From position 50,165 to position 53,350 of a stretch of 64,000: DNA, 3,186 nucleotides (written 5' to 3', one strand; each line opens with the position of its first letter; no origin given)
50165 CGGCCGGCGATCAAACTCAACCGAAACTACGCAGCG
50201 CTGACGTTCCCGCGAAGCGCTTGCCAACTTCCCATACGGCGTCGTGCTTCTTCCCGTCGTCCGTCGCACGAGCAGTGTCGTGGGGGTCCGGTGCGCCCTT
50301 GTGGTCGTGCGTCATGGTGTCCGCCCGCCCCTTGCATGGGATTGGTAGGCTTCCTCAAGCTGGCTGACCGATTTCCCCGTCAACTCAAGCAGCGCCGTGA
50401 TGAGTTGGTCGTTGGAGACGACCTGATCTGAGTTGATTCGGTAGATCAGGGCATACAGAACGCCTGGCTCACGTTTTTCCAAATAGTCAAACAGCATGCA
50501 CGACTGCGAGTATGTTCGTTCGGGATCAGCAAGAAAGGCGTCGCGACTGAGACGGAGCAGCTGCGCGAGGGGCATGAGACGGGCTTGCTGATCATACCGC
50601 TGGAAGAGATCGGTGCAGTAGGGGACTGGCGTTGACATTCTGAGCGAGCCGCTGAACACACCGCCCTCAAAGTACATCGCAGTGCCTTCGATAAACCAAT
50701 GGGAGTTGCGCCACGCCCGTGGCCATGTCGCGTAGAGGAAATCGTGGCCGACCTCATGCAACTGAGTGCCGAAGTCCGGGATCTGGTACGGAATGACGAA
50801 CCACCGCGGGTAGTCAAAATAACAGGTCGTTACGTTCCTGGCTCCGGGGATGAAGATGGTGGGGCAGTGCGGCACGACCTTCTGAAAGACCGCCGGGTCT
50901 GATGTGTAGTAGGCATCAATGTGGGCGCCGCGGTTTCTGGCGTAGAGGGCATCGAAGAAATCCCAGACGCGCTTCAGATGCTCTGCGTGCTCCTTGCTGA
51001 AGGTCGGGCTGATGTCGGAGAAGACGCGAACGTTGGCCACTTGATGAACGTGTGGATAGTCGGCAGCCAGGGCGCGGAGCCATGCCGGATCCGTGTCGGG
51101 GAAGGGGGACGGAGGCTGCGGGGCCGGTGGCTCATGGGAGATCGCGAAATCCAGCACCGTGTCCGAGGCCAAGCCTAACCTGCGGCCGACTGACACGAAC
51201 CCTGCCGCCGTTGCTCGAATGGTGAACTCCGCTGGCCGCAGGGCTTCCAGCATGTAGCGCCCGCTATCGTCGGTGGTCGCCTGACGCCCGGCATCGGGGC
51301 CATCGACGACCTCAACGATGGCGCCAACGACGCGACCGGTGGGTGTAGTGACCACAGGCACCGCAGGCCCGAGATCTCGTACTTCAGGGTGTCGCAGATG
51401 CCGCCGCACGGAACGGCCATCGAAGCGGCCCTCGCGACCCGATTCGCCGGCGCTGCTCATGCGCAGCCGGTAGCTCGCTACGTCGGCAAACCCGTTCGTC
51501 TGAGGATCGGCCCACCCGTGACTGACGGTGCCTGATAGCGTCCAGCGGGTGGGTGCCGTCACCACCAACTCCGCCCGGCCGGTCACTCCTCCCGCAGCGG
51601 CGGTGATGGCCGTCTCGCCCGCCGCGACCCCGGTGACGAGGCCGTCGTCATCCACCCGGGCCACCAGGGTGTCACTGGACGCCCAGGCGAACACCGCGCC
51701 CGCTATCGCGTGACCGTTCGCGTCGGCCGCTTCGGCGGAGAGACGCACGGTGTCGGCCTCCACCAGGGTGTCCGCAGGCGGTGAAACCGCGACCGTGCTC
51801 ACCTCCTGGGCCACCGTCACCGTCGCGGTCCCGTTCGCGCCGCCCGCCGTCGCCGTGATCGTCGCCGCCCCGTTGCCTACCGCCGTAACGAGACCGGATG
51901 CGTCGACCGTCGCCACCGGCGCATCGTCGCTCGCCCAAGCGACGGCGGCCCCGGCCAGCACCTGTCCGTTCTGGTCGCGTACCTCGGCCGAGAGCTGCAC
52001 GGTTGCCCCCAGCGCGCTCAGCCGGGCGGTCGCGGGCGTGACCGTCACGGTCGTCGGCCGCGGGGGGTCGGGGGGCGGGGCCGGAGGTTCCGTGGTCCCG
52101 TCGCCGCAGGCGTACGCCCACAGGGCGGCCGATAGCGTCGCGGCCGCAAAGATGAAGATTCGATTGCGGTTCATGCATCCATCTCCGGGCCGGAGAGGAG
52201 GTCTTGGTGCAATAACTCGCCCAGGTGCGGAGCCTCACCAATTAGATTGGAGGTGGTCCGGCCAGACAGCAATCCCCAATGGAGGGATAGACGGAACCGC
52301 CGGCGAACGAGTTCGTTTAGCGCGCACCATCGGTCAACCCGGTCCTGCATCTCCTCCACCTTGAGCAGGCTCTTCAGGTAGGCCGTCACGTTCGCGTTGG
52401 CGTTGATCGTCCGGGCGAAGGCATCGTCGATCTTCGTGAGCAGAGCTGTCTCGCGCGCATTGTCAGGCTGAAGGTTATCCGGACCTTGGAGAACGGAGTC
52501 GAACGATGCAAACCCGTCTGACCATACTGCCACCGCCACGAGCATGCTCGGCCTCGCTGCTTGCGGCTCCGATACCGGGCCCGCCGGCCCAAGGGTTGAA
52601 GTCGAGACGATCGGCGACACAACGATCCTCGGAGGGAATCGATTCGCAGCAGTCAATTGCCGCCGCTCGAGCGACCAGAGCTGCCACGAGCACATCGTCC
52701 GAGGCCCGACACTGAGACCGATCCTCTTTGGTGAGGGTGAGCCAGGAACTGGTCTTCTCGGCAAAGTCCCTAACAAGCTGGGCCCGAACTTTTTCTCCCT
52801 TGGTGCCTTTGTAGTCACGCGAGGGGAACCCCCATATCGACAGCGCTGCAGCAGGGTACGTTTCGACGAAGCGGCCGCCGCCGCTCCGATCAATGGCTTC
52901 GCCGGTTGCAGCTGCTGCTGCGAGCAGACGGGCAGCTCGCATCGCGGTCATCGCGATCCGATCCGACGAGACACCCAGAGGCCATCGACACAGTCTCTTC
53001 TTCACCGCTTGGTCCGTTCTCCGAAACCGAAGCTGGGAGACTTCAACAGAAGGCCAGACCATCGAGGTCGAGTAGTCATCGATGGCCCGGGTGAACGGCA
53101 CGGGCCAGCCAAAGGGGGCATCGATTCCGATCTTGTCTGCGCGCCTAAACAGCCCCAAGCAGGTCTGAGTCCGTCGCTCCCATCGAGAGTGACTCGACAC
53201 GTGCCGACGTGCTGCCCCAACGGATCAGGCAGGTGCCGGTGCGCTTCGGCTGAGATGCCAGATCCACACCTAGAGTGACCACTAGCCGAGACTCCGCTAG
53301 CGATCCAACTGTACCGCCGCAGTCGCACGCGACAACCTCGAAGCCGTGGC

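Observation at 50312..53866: Translationally coupled gene string next to IetAS: wHTH, head-domain-DUF429 nuclease-like protein, small helical ORF, Big_2/HExxH lipoprotein (candidate undescribed system)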

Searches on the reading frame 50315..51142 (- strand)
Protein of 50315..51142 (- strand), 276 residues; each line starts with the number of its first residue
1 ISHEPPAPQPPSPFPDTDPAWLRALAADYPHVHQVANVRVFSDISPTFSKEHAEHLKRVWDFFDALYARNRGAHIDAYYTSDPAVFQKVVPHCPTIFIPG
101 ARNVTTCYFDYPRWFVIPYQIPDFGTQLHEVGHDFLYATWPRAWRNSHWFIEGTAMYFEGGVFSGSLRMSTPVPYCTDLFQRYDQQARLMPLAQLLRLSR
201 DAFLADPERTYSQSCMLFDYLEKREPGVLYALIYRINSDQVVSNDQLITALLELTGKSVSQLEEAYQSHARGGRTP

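Call 34: find_related_loci(query=window:50315-51142:-, collection=genome_contigs, flank=6000)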
Query window:50315-51142:- (276 aa) in genome_contigs; peptide patterns used: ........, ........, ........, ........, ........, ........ (x = any residue, [..] = any of these).
599 stretches matched a pattern (row limit reached: there are more); 13 encode a relative of the query (tblastn E <= 1e-3); 13 distinct loci.
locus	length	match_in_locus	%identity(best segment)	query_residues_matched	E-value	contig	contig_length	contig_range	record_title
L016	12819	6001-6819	85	1-271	3e-155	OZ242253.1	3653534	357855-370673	MAG: Longimicrobiales bacterium isolate 28ea92bc-45c3-414f-aa6c-6c94974e2d23 genome assembly, chromosome: 1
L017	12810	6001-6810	75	1-271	7e-143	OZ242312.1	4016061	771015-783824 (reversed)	MAG: Gemmatimonadota bacterium isolate 199b9089-fb52-4512-a5e9-bc908b5c825e genome assembly, chromosome: 1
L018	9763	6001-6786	75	16-273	2e-139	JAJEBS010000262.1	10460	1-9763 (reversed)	MAG: Gemmatimonadetes bacterium isolate jk18x9bins.46 k141_508190, whole genome shotgun sequence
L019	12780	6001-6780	75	14-274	4e-139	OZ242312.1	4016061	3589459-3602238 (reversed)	MAG: Gemmatimonadota bacterium isolate 199b9089-fb52-4512-a5e9-bc908b5c825e genome assembly, chromosome: 1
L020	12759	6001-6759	75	21-271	4e-135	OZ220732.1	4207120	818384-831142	MAG: Longimicrobiales bacterium isolate 1657d605-667c-4cd4-94fa-5f7303d281ff genome assembly, chromosome: 1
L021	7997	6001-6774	75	16-271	7e-133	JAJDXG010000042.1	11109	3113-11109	MAG: Gemmatimonadetes bacterium isolate jk18x27bins.12 k141_1328317, whole genome shotgun sequence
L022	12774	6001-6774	74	16-271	4e-129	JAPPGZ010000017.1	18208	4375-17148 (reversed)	MAG: Gemmatimonadota bacterium isolate RHO1_bin_69 NODE_4687_length_18208_cov_276.421032, whole genome shotgun sequence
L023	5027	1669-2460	68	1-271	3e-127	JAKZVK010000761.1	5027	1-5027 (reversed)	MAG: Bryobacterales bacterium isolate Langseth_MAG_00109 Langseth_MAG_00109_000000000761, whole genome shotgun sequence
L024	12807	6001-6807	68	14-270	9e-116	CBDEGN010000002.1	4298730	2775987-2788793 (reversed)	MAG: Longimicrobiales bacterium isolate 80fc88f1-1ec1-4d60-8a5e-1a92744ba94c genome assembly, contig: contig_2, whole ge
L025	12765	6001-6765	69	19-271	4e-115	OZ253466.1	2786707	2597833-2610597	MAG: Dehalococcoidia bacterium isolate 7f7fcc17-106b-4c1d-a8d7-7cf201ad70ef genome assembly, chromosome: 1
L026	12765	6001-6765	68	14-270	6e-113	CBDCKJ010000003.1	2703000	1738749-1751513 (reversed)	MAG: Longimicrobiales bacterium isolate e5e6e237-df96-4168-887b-12d3b9a40ed9 genome assembly, contig: contig_3, whole ge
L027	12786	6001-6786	72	16-274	8e-130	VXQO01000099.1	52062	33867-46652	MAG: Gemmatimonadetes bacterium isolate SB0664_bin_10 NODE_555_length_52062_cov_78.520045, whole genome shotgun sequence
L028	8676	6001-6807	60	8-271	4e-107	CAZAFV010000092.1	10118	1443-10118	MAG TPA_asm: uncultured Acidimicrobiales bacterium isolate SRP109090_co1_34 genome assembly, contig: NODE_10125_length_1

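Call 63: search_protein_families(library=pfam, proteins=[window:50315-51142:-], max_evalue=0.1)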
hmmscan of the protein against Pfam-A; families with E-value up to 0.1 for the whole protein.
window:50315-51142:- (276 aa): 2 families
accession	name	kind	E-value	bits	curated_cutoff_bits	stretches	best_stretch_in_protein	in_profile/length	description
PF21168.2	FkbO_Hyg5-like_N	-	0.075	13.5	27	0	33-71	38-76/122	Chorismatase FkbO/Hyg5-like, N-terminal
PF04450.18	BSP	-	0.077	13.2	23.8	0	208-266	155-207/207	Peptidase of plants and bacteria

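Call 74: predict_structure(protein=window:50315-51142:-)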
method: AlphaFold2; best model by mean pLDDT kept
length: 276 residues; sequences in the alignment: 1
mean_pLDDT: 42.1   pTM: 0.33
mean pLDDT of the five models: 42.1, 40.1, 39.5, 39.4, 32.6
residues with pLDDT >= 90: 1; 70-90: 46; 50-70: 24; < 50: 205
segments of 3 or more residues with pLDDT < 50: 1-177, 188-211, 273-276
pLDDT, mean of each block of 10 residues (from residue 1): 35 32 40 25 28 40 38 28 35 27 26 24 27 27 24 23 23 43 52 47 41 62 81 77 73 86 71 44
secondary structure, 60 per line:
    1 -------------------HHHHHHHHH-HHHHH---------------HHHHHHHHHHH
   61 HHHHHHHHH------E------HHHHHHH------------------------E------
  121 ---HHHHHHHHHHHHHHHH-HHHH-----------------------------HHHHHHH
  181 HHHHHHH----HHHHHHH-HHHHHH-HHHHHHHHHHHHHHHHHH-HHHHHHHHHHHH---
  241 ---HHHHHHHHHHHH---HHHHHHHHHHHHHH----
elements in order: H20-28 H30-34 H50-69 H83-89 H124-139 H141-144 H174-187 H192-198 H200-205 H207-224 H226-237 H244-255 H259-272

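Call 76: search_solved_structures(query=A4, max_evalue=10, show_alignments=2)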
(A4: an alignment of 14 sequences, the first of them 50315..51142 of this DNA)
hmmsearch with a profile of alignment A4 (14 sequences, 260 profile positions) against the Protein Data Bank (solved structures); distinct sequences matched with E-value up to 10: 5.
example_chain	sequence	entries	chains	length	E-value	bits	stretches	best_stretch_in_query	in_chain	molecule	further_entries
5kne_A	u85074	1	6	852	0.56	12.9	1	180-233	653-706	Heat shock protein 104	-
6n8t_A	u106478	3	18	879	0.58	12.9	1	180-233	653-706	Heat shock protein 104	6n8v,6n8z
5vjh_A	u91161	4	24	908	0.61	12.8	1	180-233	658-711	Heat shock protein 104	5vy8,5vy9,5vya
6ahf_A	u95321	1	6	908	0.62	12.8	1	180-233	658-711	Heat shock protein 104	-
7tgh_AN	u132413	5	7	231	0.84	12.3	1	45-145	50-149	Transmembrane protein, putative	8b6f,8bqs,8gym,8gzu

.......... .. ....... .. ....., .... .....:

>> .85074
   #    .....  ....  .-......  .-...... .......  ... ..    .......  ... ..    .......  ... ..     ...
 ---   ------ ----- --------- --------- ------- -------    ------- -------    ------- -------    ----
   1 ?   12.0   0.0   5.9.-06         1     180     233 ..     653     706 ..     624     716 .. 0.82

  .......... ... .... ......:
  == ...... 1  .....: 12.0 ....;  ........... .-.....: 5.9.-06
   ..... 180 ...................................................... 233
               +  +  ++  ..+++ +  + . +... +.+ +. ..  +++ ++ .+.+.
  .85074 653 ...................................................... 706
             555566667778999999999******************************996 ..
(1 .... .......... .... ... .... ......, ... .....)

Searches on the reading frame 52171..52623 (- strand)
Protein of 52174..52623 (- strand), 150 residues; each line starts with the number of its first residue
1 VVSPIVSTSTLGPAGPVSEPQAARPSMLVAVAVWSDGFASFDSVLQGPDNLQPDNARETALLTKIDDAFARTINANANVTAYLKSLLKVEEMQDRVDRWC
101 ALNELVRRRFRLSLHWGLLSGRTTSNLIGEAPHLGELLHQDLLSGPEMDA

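Call 5: search_protein_families(library=padloc, proteins=[window:52171-52545:-], max_evalue=0.01)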
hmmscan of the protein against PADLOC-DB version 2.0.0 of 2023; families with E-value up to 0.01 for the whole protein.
window:52171-52545:- (124 aa): 0 families

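Call 6: search_protein_families(library=ncbifam, proteins=[window:52171-52545:-], max_evalue=0.01)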
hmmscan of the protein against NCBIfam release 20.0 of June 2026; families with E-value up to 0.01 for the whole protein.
window:52171-52545:- (124 aa): 0 families

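Call 22: find_homologous_proteins(query=window:52174-52623:-, max_evalue=0.001)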
Query window:52174-52623:- (150 aa): 16 proteins with E <= 0.001 among 63 candidates.
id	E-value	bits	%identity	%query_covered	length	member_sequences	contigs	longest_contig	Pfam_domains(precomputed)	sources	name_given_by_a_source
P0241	2.8e-75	269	100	83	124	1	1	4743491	-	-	-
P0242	6.3e-15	73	86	34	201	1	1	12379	-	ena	-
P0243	9.9e-15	73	86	34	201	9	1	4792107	-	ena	-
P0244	8.8e-14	70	82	34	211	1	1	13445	-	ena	-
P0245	8.8e-14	70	82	34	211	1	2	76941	-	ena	-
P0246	3.6e-13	68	93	28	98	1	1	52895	-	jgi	-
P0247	4.1e-13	67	80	34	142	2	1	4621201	-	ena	-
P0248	6.0e-13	67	78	34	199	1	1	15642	-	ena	-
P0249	7.1e-13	67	78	34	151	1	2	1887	-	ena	-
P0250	1.3e-12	66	82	33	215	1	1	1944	-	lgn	-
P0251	1.5e-12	66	64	45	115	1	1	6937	-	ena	-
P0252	2.3e-12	65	75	34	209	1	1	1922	-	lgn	-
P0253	1.2e-11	63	73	34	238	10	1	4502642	-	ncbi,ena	-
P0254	2.7e-11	62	88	28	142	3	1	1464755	-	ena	-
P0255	5.9e-10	57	86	28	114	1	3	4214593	-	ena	-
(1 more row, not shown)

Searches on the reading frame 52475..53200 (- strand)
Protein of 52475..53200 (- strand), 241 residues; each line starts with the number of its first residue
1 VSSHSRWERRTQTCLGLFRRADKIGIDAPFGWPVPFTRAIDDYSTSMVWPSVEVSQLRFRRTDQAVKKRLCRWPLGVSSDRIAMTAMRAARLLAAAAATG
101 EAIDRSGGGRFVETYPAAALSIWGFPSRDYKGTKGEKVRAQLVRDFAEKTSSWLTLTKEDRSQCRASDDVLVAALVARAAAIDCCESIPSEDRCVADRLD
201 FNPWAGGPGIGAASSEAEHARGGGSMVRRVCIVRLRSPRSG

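Call 3: search_protein_families(library=pfam, proteins=[window:52475-53200:-], max_evalue=0.01)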
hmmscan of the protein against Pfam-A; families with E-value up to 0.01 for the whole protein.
window:52475-53200:- (241 aa): 1 family
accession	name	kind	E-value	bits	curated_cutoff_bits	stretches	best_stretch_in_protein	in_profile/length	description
PF04250.19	DUF429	-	3.1e-24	86.4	23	1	19-192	35-212/214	Protein of unknown function (DUF429)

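Call 5: search_protein_families(library=padloc, proteins=[window:52475-53200:-], max_evalue=0.01)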
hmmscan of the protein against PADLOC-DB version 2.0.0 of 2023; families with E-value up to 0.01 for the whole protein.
window:52475-53200:- (241 aa): 1 family
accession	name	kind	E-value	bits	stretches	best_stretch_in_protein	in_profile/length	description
PDLC05021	PDC-S44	-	8e-05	20.3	1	24-123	81-182/257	-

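Call 6: search_protein_families(library=ncbifam, proteins=[window:52475-53200:-], max_evalue=0.01)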
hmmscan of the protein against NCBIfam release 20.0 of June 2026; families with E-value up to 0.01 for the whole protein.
window:52475-53200:- (241 aa): 0 families
